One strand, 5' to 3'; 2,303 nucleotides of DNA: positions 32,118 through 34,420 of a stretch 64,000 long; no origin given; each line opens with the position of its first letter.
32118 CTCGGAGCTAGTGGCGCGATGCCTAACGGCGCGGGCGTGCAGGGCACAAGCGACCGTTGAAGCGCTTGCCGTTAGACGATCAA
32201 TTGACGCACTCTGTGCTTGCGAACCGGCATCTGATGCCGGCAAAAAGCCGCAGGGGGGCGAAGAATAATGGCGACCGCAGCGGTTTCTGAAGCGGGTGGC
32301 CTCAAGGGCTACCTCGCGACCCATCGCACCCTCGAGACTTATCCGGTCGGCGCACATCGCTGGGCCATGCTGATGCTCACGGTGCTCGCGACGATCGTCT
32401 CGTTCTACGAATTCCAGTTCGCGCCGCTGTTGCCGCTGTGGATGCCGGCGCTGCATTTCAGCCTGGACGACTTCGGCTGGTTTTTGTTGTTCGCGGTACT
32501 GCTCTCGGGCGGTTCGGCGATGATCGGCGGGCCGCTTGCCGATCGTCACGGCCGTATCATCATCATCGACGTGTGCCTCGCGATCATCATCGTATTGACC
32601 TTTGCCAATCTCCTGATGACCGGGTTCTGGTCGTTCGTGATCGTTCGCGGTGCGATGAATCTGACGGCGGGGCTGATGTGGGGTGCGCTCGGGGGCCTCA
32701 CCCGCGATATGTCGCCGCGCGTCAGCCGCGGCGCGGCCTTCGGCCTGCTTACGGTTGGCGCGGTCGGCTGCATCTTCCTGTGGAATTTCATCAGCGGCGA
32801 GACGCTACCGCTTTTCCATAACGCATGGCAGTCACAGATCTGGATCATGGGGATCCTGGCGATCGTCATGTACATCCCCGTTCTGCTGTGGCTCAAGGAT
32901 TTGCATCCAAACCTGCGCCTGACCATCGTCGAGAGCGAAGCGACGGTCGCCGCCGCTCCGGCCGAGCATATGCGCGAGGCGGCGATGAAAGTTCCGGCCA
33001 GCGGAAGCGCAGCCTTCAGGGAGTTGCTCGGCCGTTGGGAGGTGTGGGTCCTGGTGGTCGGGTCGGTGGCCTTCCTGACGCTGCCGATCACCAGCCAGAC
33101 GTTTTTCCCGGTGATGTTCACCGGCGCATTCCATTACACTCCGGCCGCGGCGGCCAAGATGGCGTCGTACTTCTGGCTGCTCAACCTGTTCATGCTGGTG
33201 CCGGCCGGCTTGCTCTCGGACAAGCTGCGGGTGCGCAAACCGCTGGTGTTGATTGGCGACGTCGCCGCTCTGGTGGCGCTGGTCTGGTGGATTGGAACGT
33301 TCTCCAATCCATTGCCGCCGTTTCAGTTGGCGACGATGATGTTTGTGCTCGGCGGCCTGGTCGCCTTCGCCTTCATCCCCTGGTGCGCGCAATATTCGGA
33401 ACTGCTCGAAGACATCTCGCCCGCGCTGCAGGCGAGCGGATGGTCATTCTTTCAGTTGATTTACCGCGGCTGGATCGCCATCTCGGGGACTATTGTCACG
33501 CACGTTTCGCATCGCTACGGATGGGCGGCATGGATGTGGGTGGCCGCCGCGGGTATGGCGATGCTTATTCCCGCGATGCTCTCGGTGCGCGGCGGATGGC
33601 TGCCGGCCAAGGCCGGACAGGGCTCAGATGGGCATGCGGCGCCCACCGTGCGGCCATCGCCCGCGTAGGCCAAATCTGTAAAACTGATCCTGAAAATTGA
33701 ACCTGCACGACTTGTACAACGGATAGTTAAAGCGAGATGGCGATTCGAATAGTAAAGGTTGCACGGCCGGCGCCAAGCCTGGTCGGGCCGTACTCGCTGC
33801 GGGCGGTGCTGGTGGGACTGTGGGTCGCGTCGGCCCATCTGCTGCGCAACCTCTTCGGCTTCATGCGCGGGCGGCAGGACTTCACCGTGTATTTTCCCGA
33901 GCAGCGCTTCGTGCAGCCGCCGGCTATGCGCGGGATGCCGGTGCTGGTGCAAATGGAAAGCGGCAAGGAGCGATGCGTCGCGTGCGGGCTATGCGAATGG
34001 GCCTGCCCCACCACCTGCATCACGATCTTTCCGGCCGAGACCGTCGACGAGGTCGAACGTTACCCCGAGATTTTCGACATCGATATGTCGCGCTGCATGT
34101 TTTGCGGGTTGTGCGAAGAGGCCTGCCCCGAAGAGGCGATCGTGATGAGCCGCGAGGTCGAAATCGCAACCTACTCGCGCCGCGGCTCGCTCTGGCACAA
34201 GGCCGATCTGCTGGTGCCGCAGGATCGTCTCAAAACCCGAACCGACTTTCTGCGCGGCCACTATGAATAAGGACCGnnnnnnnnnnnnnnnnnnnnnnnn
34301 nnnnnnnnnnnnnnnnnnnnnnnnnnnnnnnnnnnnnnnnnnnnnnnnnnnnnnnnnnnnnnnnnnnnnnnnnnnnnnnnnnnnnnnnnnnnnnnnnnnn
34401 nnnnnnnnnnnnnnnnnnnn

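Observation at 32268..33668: MFS transporter gene embedded inside the nuo operon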

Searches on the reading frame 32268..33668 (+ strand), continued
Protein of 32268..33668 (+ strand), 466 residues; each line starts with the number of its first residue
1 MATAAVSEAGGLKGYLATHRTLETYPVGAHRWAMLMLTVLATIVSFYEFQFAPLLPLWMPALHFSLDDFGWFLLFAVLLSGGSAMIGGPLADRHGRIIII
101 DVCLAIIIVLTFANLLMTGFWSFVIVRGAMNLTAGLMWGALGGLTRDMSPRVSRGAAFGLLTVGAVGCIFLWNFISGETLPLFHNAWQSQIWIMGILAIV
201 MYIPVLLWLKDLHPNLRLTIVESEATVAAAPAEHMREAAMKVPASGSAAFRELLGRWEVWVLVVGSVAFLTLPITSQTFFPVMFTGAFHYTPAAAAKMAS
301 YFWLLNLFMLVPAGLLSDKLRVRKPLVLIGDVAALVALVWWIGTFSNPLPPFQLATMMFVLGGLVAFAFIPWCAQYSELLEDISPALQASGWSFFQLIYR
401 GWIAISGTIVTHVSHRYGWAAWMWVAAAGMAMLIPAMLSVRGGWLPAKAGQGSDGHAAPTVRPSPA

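Call 61: fold_search(model_id=the predicted structure, library=pdb)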
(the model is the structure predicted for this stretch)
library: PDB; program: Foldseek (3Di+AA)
matches with E <= 10: 586; with E <= 0.001: 340
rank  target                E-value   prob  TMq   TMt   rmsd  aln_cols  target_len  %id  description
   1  6e9n_A                2.5e-08  1.00  0.68  0.76   6.5       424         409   16  E. coli D-galactonate:proton symporter in the inward open form (released 2019-05-22)
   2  8u3d                  6.5e-08  1.00  0.69  0.75   5.0       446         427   15  Structure of Apo Sialin at pH7.5 (released 2024-05-29)
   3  9w1r                  7.3e-08  1.00  0.67  0.81   5.5       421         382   17  S-4048-bound human SLC37A4 monomer (released 2025-11-19)
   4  9ugx                  8.5e-08  1.00  0.67  0.75   7.3       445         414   17  Cryo-EM Structure of G6PT1-apo monomer in pi buffer (released 2026-01-07)
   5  8dwi                  8.8e-08  1.00  0.69  0.75   4.4       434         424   14  Molecular Mechanism of Sialic Acid Transport Mediated by Sialin (released 2023-01-25)
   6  8vzo_A                9.5e-08  1.00  0.65  0.72   5.3       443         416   13  Cryo-EM structure of FLVCR2 in the outward-facing state with choline bound (released 2024-05-01)
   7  8u3h                  1.2e-07  1.00  0.68  0.73   5.0       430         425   16  Structure of Fmoc-Leu-OH bound Sialin (released 2024-05-29)
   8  8qcs                  1.4e-07  1.00  0.69  0.77   5.4       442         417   13  Cryo-EM structure of the inward-facing FLVCR1 (released 2024-04-17)
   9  8qcy                  1.6e-07  1.00  0.66  0.73   4.9       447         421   14  Cryo-EM structure of the outward-facing FLVCR2 (released 2024-04-17)
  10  9kv0                  2.3e-07  1.00  0.68  0.76   6.2       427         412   17  Cryo-EM structure of human G6PT in complex with chlorogenic acid (released 2025-11-12)
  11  9w1p_A                2.4e-07  1.00  0.54  0.60   7.1       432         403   16  G6P-bound human SLC37A4 lateral dimer (released 2025-11-19)
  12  9xcb                  2.4e-07  1.00  0.53  0.59   7.3       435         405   17  cryoEM structure of G6PT monomer (released 2026-03-18)
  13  8ttf_A                2.6e-07  1.00  0.63  0.74   6.8       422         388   16  NorA double mutant - E222QD307N at pH 7.5 (released 2024-05-29)
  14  9ll0                  2.9e-07  1.00  0.67  0.77   6.6       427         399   17  Cryo-EM structure of G6PT1 in complex with Glucose-6-phosphate (released 2025-12-31)
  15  9lnb_A                3.2e-07  1.00  0.55  0.62   7.2       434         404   18  Cryo-EM structure of lumen facing G6PT1 in the apo state (released 2025-12-31)
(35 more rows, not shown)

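Call 63: find_encoding_contigs(protein=P0115, flank=10000, max_places=2)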
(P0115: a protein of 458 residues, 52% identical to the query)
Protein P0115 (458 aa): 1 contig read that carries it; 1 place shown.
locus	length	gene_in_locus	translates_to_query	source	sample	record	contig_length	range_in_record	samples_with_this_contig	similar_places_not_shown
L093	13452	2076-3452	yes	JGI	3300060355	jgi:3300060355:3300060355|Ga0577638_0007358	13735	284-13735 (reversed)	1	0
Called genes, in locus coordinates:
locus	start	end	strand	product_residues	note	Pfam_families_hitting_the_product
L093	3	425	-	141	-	PF04075:F420H2_quin_red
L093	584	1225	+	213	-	PF00881:Nitroreductase, PF14512:TM1586_NiRdase (faint)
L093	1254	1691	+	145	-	-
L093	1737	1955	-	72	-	PF00364:Biotin_lipoyl, PF25917:BSH_RND, PF25919:BSH_CusB (faint), PF25973:BSH_CzcB (faint), PF25984:BSH_YknX (faint), PF25997:BSH_YhbJ (faint)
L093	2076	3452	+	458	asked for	PF07690:MFS_1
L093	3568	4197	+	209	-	PF13489:Methyltransf_23, PF01209:Ubie_methyltran, PF05175:MTS (weak), PF02390:Methyltransf_4 (faint), PF13847:Methyltransf_31, PF08241:Methyltransf_11, PF08242:Methyltransf_12, PF13649:Methyltransf_25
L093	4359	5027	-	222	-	PF00072:Response_reg, PF00196:GerE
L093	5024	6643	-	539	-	PF02518:HATPase_c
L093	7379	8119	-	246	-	-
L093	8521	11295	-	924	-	PF03699:UPF0182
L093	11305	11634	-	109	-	-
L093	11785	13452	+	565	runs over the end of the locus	PF02776:TPP_enzyme_N, PF00205:TPP_enzyme_M, PF02775:TPP_enzyme_C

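Call 97: search_protein_representatives(protein=window:32268-33665:+)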
Query: 466 residues. Proteins with E-value up to 0.001 (for the whole library): 393; up to 1e-10: 218; up to 1e-30: 51. The best 150 are listed.
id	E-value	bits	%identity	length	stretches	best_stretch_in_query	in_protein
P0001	0.0e+00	1024.1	99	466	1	1-466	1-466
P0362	7.2e-137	473.7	54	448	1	18-443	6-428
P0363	1.8e-133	462.4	78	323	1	1-300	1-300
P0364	3.6e-113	395.5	45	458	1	3-450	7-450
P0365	4.4e-83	296.3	58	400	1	85-335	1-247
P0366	4.2e-78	279.9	56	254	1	19-265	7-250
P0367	5.3e-75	269.6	37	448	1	19-446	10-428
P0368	2.8e-72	260.6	55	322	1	18-254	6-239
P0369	2.8e-71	257.4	38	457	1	18-446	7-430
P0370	1.0e-69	252.2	52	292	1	192-458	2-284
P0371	2.5e-69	250.9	37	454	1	12-445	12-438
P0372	7.0e-67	242.9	33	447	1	19-445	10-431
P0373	1.4e-65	238.5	45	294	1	166-442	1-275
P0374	2.3e-61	224.7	74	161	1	83-227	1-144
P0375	1.9e-59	218.3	33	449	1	20-449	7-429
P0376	3.1e-55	204.5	33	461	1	19-445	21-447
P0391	6.3e-39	150.7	32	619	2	18-407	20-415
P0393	2.1e-37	145.7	31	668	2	9-409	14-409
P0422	1.0e-28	117.0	30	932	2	17-413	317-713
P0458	4.8e-24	101.6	28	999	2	19-400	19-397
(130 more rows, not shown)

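Call 98: list_cluster_members(proteins=[P0362, P0364, P0367, P0369, P0372, P0376, P0391, P0393, P0422, P0458])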
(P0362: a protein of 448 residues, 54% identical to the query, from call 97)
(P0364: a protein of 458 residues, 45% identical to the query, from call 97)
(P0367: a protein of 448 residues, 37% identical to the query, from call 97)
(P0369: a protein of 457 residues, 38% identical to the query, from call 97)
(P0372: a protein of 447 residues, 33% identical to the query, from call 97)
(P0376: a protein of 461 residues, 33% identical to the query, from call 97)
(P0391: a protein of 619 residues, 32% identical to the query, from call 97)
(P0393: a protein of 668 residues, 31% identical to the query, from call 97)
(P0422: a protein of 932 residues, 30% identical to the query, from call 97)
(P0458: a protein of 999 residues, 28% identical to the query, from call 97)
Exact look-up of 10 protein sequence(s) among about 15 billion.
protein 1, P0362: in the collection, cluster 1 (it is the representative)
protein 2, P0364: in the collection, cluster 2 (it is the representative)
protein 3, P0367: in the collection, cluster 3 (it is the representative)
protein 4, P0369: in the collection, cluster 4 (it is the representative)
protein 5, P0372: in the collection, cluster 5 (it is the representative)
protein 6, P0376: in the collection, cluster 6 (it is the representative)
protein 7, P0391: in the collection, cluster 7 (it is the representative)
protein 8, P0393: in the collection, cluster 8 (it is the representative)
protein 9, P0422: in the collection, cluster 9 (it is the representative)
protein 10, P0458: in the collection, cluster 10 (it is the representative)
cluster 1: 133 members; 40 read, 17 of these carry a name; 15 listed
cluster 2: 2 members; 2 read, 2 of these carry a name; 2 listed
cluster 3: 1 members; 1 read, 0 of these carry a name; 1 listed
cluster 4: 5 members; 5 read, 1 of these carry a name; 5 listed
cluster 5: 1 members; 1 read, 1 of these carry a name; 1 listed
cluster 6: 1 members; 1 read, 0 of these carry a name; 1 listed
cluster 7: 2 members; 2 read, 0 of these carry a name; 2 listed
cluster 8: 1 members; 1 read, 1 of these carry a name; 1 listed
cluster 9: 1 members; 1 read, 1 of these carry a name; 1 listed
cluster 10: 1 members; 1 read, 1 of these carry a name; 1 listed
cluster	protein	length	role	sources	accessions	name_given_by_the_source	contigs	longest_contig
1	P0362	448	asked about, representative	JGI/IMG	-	OPA family glycerol-3-phosphate transporter-like MFS transporter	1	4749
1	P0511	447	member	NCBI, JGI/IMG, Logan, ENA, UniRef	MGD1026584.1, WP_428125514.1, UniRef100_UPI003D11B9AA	MFS transporter [Candidatus Binatus soli] | OPA family glycerol-3-phosphate transporter-like MFS transporter | MFS transporter n=1 Tax=Candidatus Binatus soli TaxID=1953413 RepID=UPI003D11B9AA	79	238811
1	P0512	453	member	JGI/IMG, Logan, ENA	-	OPA family glycerol-3-phosphate transporter-like MFS transporter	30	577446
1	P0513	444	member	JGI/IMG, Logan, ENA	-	OPA family glycerol-3-phosphate transporter-like MFS transporter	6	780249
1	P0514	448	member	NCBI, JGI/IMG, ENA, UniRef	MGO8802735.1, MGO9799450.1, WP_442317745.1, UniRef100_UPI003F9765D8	MFS transporter [Candidatus Binatus sp.] | MFS family permease | MFS transporter n=1 Tax=Candidatus Binatus sp. TaxID=2811406 RepID=UPI003F9765D8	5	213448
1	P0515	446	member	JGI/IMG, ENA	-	OPA family glycerol-3-phosphate transporter-like MFS transporter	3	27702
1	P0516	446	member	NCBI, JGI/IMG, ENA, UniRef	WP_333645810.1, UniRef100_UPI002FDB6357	MFS transporter [Candidatus Binatus sp.] | MFS transporter n=1 Tax=Candidatus Binatus sp. TaxID=2811406 RepID=UPI002FDB6357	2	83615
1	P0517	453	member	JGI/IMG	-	OPA family glycerol-3-phosphate transporter-like MFS transporter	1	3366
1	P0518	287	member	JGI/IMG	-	OPA family glycerol-3-phosphate transporter-like MFS transporter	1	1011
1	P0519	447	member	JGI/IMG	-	MFS family permease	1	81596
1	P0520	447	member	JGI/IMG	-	MFS family permease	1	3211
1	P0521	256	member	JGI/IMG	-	OPA family glycerol-3-phosphate transporter-like MFS transporter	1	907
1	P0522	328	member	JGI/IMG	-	OPA family glycerol-3-phosphate transporter-like MFS transporter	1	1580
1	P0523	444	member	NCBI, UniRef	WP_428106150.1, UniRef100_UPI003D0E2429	MFS transporter [Candidatus Binatus sp.] | MFS transporter n=1 Tax=Candidatus Binatus sp. TaxID=2811406 RepID=UPI003D0E2429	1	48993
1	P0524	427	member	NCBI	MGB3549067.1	MAG: MFS transporter, partial [Candidatus Binatus sp.]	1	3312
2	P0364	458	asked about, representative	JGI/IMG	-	MFS family permease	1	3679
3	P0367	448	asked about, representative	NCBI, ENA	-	-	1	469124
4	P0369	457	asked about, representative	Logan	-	-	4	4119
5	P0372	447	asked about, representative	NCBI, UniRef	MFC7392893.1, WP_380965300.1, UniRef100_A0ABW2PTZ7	MFS transporter [Scopulibacillus cellulosilyticus] | MFS transporter n=1 Tax=Scopulibacillus cellulosilyticus TaxID=2665665 ...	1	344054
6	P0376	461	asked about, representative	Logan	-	-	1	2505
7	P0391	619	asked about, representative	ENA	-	-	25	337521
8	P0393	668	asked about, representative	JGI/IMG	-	MFS family permease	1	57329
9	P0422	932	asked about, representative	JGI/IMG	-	MFS family permease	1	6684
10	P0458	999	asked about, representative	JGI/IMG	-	MFS family permease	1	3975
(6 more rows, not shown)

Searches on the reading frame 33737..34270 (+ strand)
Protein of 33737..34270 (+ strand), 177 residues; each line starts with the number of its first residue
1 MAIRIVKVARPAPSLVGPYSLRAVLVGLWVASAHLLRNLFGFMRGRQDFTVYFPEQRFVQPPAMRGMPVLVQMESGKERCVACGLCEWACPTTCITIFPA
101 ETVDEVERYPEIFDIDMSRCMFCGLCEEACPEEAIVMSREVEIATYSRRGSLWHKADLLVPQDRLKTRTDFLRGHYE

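Call 3: search_protein_families(library=pfam, proteins=[window:33737-34270:+])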
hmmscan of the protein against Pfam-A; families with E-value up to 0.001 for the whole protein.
window:33737-34270:+ (177 aa): 11 families
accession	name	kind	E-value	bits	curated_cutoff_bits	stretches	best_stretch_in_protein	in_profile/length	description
PF00037.32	Fer4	-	1.6e-13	50.2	21.1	2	115-135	3-23/24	4Fe-4S binding domain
PF12838.12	Fer4_7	-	2.7e-10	41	27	1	79-134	1-52/52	4Fe-4S dicluster domain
PF12797.12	Fer4_2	-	3.6e-08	33.3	24.5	1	78-92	8-22/22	4Fe-4S binding domain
PF13187.11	Fer4_9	-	5.5e-08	33.2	27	1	79-135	1-52/52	4Fe-4S dicluster domain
PF14697.11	Fer4_21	-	1.4e-07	31.9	35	0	76-96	37-58/59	4Fe-4S dicluster domain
PF13484.11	Fer4_16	-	8.3e-07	30.1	30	0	119-142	1-25/66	4Fe-4S double cluster binding domain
PF13534.11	Fer4_17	-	2.4e-06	28.4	22.2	0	116-133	42-59/61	4Fe-4S dicluster domain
PF12837.12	Fer4_6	-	3.3e-06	27.2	25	0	113-135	2-24/24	4Fe-4S binding domain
PF13237.11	Fer4_10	-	4.2e-06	27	25.5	1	76-131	5-53/53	4Fe-4S dicluster domain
PF13183.11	Fer4_8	-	1.1e-05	26.4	27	0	78-133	3-67/68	4Fe-4S dicluster domain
PF25160.1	LdpA_Fe-S-bd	-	8.1e-05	22.8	27.6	1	86-137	1-45/49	LdpA Fe-S cluster-binding domain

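Call 8: search_protein_families(library=ncbifam, proteins=[window:33737-34270:+])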
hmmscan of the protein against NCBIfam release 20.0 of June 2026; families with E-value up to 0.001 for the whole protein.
window:33737-34270:+ (177 aa): 62 families (the best 25 are shown)
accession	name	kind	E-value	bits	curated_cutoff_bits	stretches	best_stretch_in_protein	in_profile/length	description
NF004536.0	PRK05888.1-1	equivalog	2.3e-36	124.8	212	1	46-163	26-142/180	NADH-quinone oxidoreductase subunit NuoI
TIGR01971.1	NuoI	subfamily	1.1e-32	112.2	113.05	1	47-157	12-120/121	NADH-quinone oxidoreductase, chain I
NF004538.0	PRK05888.1-4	equivalog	1.6e-32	112.3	135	1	46-167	29-149/162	NADH-quinone oxidoreductase subunit NuoI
NF004539.0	PRK05888.1-5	equivalog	8.3e-30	103.6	225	1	46-165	29-147/162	NADH-quinone oxidoreductase subunit NuoI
NF004542.0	PRK05888.2-3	equivalog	4.5e-27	94.8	248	1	24-171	36-174/203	NADH-quinone oxidoreductase subunit NuoI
NF004537.0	PRK05888.1-3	equivalog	2.3e-26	92.6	163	1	40-163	31-158/204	NADH-quinone oxidoreductase subunit NuoI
NF004544.0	PRK05888.2-6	equivalog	3.3e-20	72.6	457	1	49-160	50-160/220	NADH-quinone oxidoreductase subunit NuoI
NF004540.0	PRK05888.2-1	equivalog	2.2e-19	69.4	215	1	46-155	17-122/139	NADH-quinone oxidoreductase subunit NuoI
NF009053.0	PRK12387.1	subfamily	5.2e-18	65.4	204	1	50-159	15-113/180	formate hydrogenlyase complex iron-sulfur subunit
NF006076.0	PRK08222.1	equivalog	8.4e-17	61.6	270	1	47-157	12-111/181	hydrogenase 4 subunit H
NF040612.1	F420_dehyd_FpoI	exception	1.3e-16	60.7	180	1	48-167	17-126/135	F420H2 dehydrogenase subunit FpoI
NF004541.0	PRK05888.2-2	equivalog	1.5e-14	54.2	217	1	47-154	35-130/168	NADH-quinone oxidoreductase subunit NuoI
NF042909.1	FMH_DH_FwdF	exception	9.7e-14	51.2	375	1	70-141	47-122/336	tungsten-dependent formylmethanofuran dehydrogenase subunit FwdF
NF006221.0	PRK08348.1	subfamily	4.2e-12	45.9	124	1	49-148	19-105/136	NADH-plastoquinone oxidoreductase subunit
NF004545.0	PRK05888.3-1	equivalog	6e-12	45.5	229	1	46-145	39-133/154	NADH-quinone oxidoreductase subunit NuoI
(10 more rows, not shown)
